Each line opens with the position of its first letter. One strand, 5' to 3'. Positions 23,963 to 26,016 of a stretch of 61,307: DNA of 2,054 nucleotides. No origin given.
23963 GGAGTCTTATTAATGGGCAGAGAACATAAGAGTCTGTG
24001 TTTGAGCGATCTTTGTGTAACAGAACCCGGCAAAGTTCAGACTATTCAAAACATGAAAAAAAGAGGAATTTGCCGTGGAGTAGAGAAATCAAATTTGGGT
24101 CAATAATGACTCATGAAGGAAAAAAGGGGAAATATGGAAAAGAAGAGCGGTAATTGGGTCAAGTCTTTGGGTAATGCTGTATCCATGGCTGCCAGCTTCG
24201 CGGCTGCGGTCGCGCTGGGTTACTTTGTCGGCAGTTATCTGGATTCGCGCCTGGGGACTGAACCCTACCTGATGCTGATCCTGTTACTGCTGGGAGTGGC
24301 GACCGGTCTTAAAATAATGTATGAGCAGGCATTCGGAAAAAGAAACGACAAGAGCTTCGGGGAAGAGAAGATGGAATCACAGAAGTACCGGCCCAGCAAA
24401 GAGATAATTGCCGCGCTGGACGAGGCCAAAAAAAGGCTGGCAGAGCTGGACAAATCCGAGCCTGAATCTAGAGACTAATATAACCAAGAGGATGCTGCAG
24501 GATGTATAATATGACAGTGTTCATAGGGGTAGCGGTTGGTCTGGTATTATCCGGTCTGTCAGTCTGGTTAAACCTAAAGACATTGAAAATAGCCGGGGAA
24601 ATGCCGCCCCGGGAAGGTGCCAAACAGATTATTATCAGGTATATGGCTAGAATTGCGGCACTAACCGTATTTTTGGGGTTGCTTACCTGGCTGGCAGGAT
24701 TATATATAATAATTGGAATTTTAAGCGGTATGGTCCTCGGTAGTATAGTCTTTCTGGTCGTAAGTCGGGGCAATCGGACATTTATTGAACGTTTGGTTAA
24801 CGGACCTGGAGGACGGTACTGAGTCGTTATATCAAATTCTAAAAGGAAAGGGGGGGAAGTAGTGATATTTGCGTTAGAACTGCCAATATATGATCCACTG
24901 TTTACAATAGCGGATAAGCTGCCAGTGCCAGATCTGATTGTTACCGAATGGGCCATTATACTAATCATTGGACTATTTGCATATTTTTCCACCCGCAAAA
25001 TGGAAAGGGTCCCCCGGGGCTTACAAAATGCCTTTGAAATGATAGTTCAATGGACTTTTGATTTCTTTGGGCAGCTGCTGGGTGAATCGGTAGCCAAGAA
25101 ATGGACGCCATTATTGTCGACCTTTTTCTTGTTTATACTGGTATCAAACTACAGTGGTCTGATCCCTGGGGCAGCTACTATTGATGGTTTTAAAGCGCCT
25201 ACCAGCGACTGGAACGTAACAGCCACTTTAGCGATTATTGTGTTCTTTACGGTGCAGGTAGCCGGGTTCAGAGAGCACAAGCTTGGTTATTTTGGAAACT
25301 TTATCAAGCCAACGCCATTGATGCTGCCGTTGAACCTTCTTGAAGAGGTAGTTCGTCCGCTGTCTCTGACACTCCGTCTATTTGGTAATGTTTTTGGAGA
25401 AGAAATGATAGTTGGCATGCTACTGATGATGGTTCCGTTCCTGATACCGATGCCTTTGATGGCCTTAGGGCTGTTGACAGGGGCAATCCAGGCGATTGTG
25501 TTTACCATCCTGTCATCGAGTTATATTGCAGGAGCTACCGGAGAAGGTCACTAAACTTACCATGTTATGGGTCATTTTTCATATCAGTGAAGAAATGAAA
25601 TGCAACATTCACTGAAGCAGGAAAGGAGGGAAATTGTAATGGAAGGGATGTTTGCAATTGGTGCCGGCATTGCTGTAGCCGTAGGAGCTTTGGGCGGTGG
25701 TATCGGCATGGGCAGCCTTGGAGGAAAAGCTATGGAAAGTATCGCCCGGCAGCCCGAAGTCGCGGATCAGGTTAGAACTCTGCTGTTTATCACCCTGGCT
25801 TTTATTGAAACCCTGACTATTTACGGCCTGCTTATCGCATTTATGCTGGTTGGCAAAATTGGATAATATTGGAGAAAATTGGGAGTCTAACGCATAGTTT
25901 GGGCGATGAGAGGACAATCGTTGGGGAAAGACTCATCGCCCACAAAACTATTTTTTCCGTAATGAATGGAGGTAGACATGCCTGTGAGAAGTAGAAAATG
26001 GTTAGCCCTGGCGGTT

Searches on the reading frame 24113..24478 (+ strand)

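Call 5: search_protein_families(library=pfam, proteins=[window:24113-24478:+], max_evalue=0.01)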
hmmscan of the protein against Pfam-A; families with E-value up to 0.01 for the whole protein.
window:24113-24478:+ (121 aa): 1 family
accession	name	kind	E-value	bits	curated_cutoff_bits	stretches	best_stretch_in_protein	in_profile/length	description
PF09527.15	ATPase_gene1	-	1.9e-15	57.1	26.6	1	19-71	1-53/54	Putative F0F1-ATPase subunit Ca2+/Mg2+ transporter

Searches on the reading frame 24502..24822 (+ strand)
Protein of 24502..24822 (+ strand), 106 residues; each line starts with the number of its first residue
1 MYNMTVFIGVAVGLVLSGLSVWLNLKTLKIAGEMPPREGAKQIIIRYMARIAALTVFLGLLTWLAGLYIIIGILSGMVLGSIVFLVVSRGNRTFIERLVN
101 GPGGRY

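Call 5: search_protein_families(library=pfam, proteins=[window:24502-24822:+], max_evalue=0.01)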
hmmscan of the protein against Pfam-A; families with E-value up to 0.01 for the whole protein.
window:24502-24822:+ (106 aa): 1 family
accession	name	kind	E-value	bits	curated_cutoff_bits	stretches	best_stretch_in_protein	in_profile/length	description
PF01944.22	SpoIIM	-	0.00011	22.6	26.9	1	10-90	5-92/163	Stage II sporulation protein M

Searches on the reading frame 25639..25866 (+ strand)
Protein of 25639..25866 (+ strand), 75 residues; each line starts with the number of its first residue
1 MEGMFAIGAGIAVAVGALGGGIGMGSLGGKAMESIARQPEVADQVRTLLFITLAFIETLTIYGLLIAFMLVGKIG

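Call 5: search_protein_families(library=pfam, proteins=[window:25639-25866:+], max_evalue=0.01)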
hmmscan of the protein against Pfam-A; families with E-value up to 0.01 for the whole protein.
window:25639-25866:+ (75 aa): 1 family
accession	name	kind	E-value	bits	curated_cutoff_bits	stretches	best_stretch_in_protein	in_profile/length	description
PF00137.26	ATP-synt_C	-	1.1e-18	67.6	24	1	7-70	1-60/60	ATP synthase subunit C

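Call 25: search_protein_families(library=ncbifam, proteins=[window:25639-25866:+], max_evalue=10)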
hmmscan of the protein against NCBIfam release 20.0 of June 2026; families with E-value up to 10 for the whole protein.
window:25639-25866:+ (75 aa): 20 families
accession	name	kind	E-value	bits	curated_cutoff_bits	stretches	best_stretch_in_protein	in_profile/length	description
NF005608.0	PRK07354.1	equivalog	1.3e-19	70.6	128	1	7-71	11-75/81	F0F1 ATP synthase subunit C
NF005363.0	PRK06876.1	equivalog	1.5e-19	69.6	71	1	3-72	6-75/80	F0F1 ATP synthase subunit C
NF009999.0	PRK13471.1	equivalog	1.1e-17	64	124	1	6-71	17-82/85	F0F1 ATP synthase subunit C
TIGR01260.1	ATP_synt_c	equivalog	1e-16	60.7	43.95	1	17-71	2-56/58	ATP synthase F0 subunit C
NF009998.0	PRK13468.1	equivalog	1.5e-16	60.5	116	1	7-71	13-77/88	F0F1 ATP synthase subunit C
NF005521.0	PRK07159.1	equivalog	2.8e-16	59.4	122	1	6-71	34-98/101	F0F1 ATP synthase subunit C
NF005900.0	PRK07874.1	equivalog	3.3e-16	59.3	114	1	2-70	16-80/80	ATP synthase F0 subunit C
TIGR03322.1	alt_F1F0_F0_C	exception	1.5e-11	44.7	130.85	1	7-71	12-76/86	alternate F1F0 ATPase, F0 subunit C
NF005733.0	PRK07558.1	equivalog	1.6e-11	44.2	85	1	6-71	8-72/75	F0F1 ATP synthase subunit C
NF006295.0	PRK08482.1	equivalog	1e-10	42.1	135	1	6-70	33-97/105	F0F1 ATP synthase subunit C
NF004532.0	PRK05880.1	equivalog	6.1e-10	39.2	120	1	7-69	13-73/83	F0F1 ATP synthase subunit C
NF009995.0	PRK13464.1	equivalog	7.9e-10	39.3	168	1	2-70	12-80/101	F0F1 ATP synthase subunit B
NF009997.0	PRK13467.1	equivalog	2.2e-08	33.9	98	1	11-70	6-65/66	F0F1 ATP synthase subunit C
NF009996.0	PRK13466.1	equivalog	2.6e-08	33.9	110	1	7-70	3-65/66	F0F1 ATP synthase subunit C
NF004913.0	PRK06271.1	equivalog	1.1e-07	31.3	211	1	5-70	8-69/220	V-type ATP synthase subunit K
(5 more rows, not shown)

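Call 49: find_encoding_contigs(protein=window:25639-25866:+, flank=4000, max_places=6)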
Protein window:25639-25866:+ (75 aa): 24 contigs read that carry it; 6 places shown.
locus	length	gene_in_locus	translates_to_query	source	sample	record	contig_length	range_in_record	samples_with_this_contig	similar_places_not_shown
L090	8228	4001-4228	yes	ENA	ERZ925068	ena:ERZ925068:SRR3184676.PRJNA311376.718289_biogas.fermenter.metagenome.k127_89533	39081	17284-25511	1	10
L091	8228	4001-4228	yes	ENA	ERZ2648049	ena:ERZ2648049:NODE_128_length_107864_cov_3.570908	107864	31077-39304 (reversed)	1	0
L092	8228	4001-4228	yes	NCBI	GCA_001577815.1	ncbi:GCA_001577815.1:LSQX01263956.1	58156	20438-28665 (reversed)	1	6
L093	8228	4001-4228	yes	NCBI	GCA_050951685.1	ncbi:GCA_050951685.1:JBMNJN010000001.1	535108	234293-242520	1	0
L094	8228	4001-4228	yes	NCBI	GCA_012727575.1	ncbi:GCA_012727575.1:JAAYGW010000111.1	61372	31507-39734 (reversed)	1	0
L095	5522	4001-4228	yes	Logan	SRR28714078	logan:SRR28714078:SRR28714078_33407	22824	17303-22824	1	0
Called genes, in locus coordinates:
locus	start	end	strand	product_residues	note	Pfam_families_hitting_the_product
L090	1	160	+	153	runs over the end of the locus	PF02502:LacAB_rpiB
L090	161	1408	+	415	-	PF00464:SHMT, PF01212:Beta_elim_lyase (weak), PF00155:Aminotran_1_2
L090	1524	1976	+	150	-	PF00383:dCMP_cyt_deam_1, PF14437:MafB19-deam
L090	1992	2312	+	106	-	PF03819:MazG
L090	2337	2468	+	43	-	-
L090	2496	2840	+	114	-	PF09527:ATPase_gene1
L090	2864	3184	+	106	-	-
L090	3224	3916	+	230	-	PF00119:ATP-synt_A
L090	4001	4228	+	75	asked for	PF00137:ATP-synt_C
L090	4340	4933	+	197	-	PF00430:ATP-synt_B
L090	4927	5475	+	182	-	PF00213:OSCP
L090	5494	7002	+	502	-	PF02874:ATP-synt_ab_N, PF00006:ATP-synt_ab, PF00306:ATP-synt_ab_C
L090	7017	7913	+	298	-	PF00231:ATP-synt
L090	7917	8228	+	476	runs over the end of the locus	PF02874:ATP-synt_ab_N, PF00006:ATP-synt_ab, PF22919:ATP-synt_VA_C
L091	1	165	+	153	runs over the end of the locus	PF02502:LacAB_rpiB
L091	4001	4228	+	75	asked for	PF00137:ATP-synt_C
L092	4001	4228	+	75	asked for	PF00137:ATP-synt_C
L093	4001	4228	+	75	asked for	PF00137:ATP-synt_C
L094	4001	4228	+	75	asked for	PF00137:ATP-synt_C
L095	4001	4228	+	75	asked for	PF00137:ATP-synt_C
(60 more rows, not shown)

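Call 53: search_solved_structures(query=window:25639-25863:+, max_evalue=0.00001, show_alignments=0)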
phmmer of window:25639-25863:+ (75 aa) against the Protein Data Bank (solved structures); distinct sequences matched with E-value up to 0.00001: 29.
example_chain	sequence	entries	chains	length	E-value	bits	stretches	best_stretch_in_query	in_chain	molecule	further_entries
3v3c_A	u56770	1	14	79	1.3e-16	63.6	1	6-70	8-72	ATP synthase subunit c, chloroplastic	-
2wie_A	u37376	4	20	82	1.2e-15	60.6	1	6-71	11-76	ATP SYNTHASE C CHAIN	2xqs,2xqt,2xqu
2w5j_A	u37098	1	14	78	2.9e-15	59.4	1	6-70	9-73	ATP SYNTHASE C CHAIN, CHLOROPLASTIC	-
4mjn_A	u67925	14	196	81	3.2e-15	59.3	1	6-70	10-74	ATP synthase subunit c, chloroplastic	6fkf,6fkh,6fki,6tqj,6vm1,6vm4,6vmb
22vl_M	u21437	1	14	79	1.2e-14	57.4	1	6-70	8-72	ATP synthase subunit c, chloroplastic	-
9itj_H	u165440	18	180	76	3e-13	53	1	1-70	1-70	ATP synthase subunit c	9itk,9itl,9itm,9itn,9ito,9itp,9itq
7wem_A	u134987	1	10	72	2.1e-12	50.4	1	6-73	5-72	ATP synthase subunit c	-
1wu0_A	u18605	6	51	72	3.2e-12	49.8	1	6-73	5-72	ATP synthase C chain | ATP synthase subunit c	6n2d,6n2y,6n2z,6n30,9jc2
7p2y_G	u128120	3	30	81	1.7e-11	47.4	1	3-69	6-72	ATP synthase subunit c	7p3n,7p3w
4bem_J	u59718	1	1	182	1.1e-10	44.9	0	2-71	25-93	F1FO ATPASE C1 SUBUNIT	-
3zk1_A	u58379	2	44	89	1.5e-10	44.5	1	3-71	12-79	ATP SYNTHASE SUBUNIT C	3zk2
4bem_A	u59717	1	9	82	1.6e-10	44.4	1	4-71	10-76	F1FO ATPASE C2 SUBUNIT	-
1yce_A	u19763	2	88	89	1.1e-09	41.8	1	5-71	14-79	subunit c | ATP SYNTHASE SUBUNIT C, SODIUM ION SPECIFIC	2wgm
9o1a_I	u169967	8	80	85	1.5e-09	41.3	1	3-69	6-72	ATP synthase subunit c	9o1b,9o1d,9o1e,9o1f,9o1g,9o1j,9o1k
1aty_A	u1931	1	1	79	6.3e-08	36.2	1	7-62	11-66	F1F0 ATP SYNTHASE (SUBUNIT C)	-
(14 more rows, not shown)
